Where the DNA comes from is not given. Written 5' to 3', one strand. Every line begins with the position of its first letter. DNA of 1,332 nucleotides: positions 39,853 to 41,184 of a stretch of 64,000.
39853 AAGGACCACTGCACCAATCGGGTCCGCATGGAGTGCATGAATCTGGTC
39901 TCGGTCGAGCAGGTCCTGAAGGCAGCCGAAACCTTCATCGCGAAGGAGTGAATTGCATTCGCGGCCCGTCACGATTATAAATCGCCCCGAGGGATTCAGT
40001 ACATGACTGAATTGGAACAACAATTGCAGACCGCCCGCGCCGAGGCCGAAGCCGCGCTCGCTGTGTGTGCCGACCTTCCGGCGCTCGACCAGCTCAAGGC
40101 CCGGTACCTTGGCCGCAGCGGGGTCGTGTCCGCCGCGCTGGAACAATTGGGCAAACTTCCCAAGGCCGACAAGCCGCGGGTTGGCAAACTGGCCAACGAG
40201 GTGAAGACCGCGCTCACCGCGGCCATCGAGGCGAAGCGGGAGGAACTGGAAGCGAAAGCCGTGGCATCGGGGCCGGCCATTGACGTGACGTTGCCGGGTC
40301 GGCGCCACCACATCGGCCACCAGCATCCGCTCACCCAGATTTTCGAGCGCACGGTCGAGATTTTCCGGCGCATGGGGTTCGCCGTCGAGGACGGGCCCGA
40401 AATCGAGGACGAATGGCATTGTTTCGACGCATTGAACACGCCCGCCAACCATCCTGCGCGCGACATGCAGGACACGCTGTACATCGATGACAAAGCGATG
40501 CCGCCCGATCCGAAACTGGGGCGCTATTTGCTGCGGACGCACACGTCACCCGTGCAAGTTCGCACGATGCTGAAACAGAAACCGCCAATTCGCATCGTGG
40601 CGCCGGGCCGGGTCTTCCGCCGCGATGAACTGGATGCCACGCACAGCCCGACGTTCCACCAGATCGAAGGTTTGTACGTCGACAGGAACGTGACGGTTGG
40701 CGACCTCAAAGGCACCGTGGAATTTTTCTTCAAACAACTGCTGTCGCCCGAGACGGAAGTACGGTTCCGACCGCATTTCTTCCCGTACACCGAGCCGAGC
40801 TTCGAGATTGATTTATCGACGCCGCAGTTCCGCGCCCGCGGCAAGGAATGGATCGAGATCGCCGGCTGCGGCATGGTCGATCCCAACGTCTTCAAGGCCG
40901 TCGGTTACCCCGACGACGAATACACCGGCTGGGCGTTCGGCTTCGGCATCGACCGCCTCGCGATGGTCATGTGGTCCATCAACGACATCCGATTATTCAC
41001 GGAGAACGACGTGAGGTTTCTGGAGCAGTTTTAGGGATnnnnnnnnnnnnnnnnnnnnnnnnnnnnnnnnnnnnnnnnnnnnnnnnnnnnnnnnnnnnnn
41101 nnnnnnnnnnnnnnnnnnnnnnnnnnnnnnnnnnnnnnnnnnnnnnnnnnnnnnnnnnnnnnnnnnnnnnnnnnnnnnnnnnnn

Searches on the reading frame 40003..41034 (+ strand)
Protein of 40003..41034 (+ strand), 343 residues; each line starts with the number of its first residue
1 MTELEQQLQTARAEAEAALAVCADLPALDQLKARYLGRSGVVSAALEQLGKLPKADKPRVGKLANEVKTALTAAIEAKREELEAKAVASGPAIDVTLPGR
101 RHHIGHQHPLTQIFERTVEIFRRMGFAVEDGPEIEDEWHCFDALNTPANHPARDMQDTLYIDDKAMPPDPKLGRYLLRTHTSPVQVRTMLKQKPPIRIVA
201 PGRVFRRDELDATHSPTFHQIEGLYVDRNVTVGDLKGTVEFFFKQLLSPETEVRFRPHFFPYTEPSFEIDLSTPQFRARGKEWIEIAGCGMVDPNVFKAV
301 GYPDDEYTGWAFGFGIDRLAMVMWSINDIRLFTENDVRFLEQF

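Call 81: search_protein_families(library=pfam, proteins=[window:40003-41034:+], max_evalue=0.00001)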
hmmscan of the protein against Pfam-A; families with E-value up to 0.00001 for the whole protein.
window:40003-41034:+ (343 aa): 2 families
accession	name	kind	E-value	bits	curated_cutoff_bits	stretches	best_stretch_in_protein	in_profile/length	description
PF01409.25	tRNA-synt_2d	-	1.1e-98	330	19.8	1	93-343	2-246/246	tRNA synthetases class II core domain (F)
PF02912.23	Phe_tRNA-synt_N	-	9.7e-21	74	22.3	1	24-88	2-66/69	Aminoacyl tRNA synthetase class II, N-terminal domain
